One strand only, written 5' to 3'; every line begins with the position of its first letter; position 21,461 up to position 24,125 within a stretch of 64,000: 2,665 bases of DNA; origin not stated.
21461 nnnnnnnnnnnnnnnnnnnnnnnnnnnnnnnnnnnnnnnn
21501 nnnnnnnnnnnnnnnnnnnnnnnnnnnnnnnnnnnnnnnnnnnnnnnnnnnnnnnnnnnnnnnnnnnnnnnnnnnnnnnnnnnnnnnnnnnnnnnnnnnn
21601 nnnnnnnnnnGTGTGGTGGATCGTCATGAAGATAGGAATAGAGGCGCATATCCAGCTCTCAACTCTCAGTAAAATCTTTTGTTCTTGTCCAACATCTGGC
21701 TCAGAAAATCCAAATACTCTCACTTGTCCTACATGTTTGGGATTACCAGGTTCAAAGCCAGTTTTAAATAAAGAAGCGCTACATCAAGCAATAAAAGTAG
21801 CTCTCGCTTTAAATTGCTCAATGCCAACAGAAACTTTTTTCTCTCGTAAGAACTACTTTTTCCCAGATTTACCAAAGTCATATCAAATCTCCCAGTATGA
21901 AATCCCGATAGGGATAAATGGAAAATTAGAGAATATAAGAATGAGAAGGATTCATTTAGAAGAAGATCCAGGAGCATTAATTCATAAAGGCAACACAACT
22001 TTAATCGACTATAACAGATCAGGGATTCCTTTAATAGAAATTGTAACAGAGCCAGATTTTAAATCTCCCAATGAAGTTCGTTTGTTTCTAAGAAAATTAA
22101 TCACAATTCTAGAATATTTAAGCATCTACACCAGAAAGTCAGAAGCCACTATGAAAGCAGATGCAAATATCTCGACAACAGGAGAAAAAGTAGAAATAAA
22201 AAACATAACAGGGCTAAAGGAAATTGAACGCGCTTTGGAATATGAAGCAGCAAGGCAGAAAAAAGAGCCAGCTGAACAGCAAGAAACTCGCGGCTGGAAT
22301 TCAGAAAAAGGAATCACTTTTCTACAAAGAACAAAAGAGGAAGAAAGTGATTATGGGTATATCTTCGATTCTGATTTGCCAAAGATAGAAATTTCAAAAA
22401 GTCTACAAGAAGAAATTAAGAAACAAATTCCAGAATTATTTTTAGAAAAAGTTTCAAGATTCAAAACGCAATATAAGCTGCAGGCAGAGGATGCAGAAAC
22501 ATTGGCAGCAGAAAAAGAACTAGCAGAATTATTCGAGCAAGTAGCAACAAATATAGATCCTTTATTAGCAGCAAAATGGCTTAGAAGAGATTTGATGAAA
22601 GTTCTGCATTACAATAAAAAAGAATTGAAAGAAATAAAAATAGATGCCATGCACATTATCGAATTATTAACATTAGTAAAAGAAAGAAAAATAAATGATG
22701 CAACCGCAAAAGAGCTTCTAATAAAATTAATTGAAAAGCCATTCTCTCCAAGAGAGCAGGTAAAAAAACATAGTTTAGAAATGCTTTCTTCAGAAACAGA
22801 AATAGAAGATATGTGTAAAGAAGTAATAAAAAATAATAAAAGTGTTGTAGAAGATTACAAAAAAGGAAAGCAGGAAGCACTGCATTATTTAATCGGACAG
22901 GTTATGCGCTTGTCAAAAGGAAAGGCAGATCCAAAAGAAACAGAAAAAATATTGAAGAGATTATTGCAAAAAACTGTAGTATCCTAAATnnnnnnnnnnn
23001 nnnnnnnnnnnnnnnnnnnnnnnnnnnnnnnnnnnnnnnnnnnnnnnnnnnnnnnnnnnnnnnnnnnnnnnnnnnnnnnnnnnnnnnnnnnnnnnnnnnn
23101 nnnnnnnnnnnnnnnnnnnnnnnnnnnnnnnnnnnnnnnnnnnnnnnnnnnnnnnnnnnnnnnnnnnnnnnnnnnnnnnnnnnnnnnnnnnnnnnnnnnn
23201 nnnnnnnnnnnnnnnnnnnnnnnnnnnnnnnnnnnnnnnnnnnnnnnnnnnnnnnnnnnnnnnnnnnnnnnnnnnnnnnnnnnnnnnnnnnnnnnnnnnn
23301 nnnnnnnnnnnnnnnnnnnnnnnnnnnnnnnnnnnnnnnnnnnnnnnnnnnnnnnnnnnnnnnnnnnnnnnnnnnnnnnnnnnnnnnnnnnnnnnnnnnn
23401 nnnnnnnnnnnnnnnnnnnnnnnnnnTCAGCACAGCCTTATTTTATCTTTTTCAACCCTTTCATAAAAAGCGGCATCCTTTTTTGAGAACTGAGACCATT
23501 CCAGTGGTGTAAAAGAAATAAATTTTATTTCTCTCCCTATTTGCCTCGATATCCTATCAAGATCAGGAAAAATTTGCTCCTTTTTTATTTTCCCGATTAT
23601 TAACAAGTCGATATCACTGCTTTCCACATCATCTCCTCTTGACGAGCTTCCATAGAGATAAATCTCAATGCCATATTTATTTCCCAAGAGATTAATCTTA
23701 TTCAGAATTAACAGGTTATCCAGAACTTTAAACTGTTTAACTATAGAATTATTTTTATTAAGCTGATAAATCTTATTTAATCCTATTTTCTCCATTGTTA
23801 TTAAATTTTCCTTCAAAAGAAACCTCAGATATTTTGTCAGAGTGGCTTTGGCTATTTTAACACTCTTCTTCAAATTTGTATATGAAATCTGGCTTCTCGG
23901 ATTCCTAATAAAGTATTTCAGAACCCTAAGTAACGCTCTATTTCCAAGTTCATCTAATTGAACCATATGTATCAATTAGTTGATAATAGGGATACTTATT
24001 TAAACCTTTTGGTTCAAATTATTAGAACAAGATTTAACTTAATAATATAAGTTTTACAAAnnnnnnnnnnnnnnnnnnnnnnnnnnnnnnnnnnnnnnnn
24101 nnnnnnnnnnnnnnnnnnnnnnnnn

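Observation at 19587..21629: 680-aa HTH plus restriction-endonuclease-fold protein inserted between gatC-gatA and gatB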

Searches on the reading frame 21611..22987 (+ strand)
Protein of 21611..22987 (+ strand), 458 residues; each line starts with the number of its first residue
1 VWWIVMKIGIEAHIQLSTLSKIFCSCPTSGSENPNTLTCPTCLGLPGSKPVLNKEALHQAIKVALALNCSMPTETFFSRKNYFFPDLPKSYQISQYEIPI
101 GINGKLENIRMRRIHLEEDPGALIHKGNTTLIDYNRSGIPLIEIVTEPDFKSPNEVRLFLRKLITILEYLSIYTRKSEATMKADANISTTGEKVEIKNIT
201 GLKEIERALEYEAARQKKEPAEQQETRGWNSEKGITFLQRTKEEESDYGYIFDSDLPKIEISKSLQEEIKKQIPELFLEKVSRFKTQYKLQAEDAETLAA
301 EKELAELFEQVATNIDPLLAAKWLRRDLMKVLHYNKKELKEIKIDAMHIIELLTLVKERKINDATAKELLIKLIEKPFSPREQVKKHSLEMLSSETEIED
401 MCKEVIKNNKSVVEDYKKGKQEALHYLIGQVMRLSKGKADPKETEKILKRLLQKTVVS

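Call 6: search_protein_families(library=ncbifam, proteins=[window:21611-22987:+], max_evalue=0.1)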
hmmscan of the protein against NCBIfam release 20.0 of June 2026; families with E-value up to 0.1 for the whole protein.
window:21611-22987:+ (458 aa): 9 families
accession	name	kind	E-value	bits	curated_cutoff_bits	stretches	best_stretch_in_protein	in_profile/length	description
NF004012.0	PRK05477.1-2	equivalog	1.4e-158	528.6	338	1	6-454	6-480/481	Asp-tRNA(Asn)/Glu-tRNA(Gln) amidotransferase subunit GatB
TIGR00133.1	gatB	equivalog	2.6e-144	481.3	314.8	1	6-452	6-480/481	Asp-tRNA(Asn)/Glu-tRNA(Gln) amidotransferase subunit GatB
NF004014.0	PRK05477.1-4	equivalog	5.1e-130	434.4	414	1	7-452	6-474/475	Asp-tRNA(Asn)/Glu-tRNA(Gln) amidotransferase subunit GatB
NF004015.0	PRK05477.1-5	equivalog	1.3e-113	380.3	628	1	7-453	18-487/488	Asp-tRNA(Asn)/Glu-tRNA(Gln) amidotransferase subunit GatB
NF004011.1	PRK05477.1-1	equivalog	6.3e-110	368.1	680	1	7-453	6-474/475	Asp-tRNA(Asn)/Glu-tRNA(Gln) amidotransferase subunit GatB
NF004013.0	PRK05477.1-3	equivalog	5.1e-105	351.8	653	1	8-449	21-496/501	Asp-tRNA(Asn)/Glu-tRNA(Gln) amidotransferase subunit GatB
NF003107.0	PRK04028.1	equivalog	2.6e-54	184.7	456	3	225-455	406-627/630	Glu-tRNA(Gln) amidotransferase subunit GatE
TIGR00134.1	gatE_arch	equivalog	2e-44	151.9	319.55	3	252-454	424-620/622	Glu-tRNA(Gln) amidotransferase subunit GatE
NF011291.0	PRK14703.1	equivalog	3e-27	95.2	681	1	266-453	586-768/769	glutamine--tRNA ligase/YqeY domain fusion protein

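Call 38: find_related_loci(query=window:21626-22984:+, collection=genome_contigs, flank=6000)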
Query window:21626-22984:+ (453 aa) in genome_contigs; peptide patterns used: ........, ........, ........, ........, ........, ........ (x = any residue, [..] = any of these).
599 stretches matched a pattern (row limit reached: there are more); 544 encode a relative of the query (tblastn E <= 1e-3); the best 80 are kept; 80 distinct loci.
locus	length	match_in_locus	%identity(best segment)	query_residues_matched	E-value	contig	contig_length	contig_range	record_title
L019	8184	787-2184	55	3-448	1e-161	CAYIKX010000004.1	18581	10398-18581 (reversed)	MAG TPA_asm: uncultured Methanosarcinales archaeon isolate ERP119705_co20_50 genome assembly, contig: NODE_3000_length_1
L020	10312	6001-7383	54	3-447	2e-161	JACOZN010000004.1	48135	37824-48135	MAG: Candidatus Woesearchaeota archaeon isolate NC_groundwater_206_Ag_S-0.1um_41_17 S4_GD2017_2_S1_scaffold_1186, whole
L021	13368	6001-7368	53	3-442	3e-158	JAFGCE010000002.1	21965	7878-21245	MAG: Candidatus Woesearchaeota archaeon isolate Zod_Metabat.1084 k87_490208, whole genome shotgun sequence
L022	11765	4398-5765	52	3-447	4e-157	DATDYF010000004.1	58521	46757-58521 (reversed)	MAG TPA_asm: Candidatus Nanoarchaeia archaeon isolate SMAG_U8158 k141_1084675, whole genome shotgun sequence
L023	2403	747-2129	53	3-448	3e-167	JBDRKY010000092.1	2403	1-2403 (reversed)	MAG: Candidatus Woesearchaeota archaeon isolate MEGAHIT-group-1.746 k141_596504, whole genome shotgun sequence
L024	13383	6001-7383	52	3-447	1e-154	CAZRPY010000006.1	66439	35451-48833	MAG TPA_asm: uncultured Methanosarcinales archaeon isolate SRP178908_co1_144 genome assembly, contig: NODE_204_length_66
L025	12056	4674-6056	52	3-448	1e-151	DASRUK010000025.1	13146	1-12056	MAG TPA_asm: Candidatus Nanoarchaeia archaeon isolate SMAG_U8018 k141_1196898, whole genome shotgun sequence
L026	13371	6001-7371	52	3-444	2e-151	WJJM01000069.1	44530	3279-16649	MAG: Candidatus Woesearchaeota archaeon isolate Bin_028 k141_4887464, whole genome shotgun sequence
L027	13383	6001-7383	52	3-447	3e-151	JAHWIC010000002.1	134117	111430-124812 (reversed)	MAG: Candidatus Woesearchaeota archaeon isolate Yap2000.bin4.8 contig-145_18, whole genome shotgun sequence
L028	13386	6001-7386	51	3-448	1e-149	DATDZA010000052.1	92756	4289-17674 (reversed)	MAG TPA_asm: Candidatus Nanoarchaeia archaeon isolate SMAG_U8179 k141_1097754, whole genome shotgun sequence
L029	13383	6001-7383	50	3-447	9e-149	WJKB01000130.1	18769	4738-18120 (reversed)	MAG: Candidatus Woesearchaeota archaeon isolate Bin_568 k141_4575221, whole genome shotgun sequence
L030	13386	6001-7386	53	3-448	3e-157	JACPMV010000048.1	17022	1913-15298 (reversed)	MAG: Candidatus Woesearchaeota archaeon isolate NC_groundwater_558_Ag_S-0.1um_40_20 S35_SO-1_scaffold_436011, whole geno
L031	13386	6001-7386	50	3-448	4e-146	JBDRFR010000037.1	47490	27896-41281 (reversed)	MAG: Nanoarchaeota archaeon isolate MEGAHIT-group-1.382 k141_1912356, whole genome shotgun sequence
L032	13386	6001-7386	49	3-448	2e-147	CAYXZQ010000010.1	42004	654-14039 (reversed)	MAG TPA_asm: uncultured Methanosarcinales archaeon isolate SRP214966_co3_191 genome assembly, contig: NODE_794_length_42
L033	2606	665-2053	49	3-447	1e-149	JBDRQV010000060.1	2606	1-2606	MAG: Nanoarchaeota archaeon isolate MEGAHIT-group-2.61 k141_762235, whole genome shotgun sequence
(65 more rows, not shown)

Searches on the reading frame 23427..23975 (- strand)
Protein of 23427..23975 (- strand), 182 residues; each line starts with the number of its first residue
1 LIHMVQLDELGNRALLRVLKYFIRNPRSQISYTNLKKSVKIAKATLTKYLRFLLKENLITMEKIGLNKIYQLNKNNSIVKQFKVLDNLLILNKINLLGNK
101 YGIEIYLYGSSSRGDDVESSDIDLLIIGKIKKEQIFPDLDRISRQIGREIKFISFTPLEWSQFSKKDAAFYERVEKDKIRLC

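Call 5: search_protein_families(library=pfam, proteins=[window:23427-23975:-], max_evalue=1)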
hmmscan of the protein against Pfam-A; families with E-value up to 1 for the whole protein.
window:23427-23975:- (182 aa): 10 families
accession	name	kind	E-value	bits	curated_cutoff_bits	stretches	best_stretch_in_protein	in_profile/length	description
PF01909.29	NTP_transf_2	-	4.6e-08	33.8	21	1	102-166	14-84/93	Nucleotidyltransferase domain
PF18765.7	Polbeta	-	2.4e-06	28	26.9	1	104-155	15-69/93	Polymerase beta, Nucleotidyltransferase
PF13412.12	HTH_24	-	0.0014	18.6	21.9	1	15-60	5-48/48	Winged helix-turn-helix DNA-binding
PF09182.16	PuR_N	-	0.0043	17.4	24.6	1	15-51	6-42/70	Bacterial purine repressor, N-terminal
PF07106.19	TBPIP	-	0.0052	17.1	22.8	1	32-72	23-61/62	TBPIP/Hop2 winged helix domain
PF03962.21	Mnd1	-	0.01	16.5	23.5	1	35-70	21-56/60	Mnd1 HTH domain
PF01687.23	Flavokinase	-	0.022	15.4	19.6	1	99-151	69-118/124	Riboflavin kinase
PF22600.2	MTPAP-like_central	-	0.025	15.1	27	1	101-131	38-68/139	Poly(A) RNA polymerase, mitochondrial-like, central palm domain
PF13635.12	DUF4143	-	0.034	14.3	28.1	1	14-59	15-60/160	Domain of unknown function (DUF4143)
PF01047.28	MarR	-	0.056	13.8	24.6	1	30-60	18-48/59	MarR family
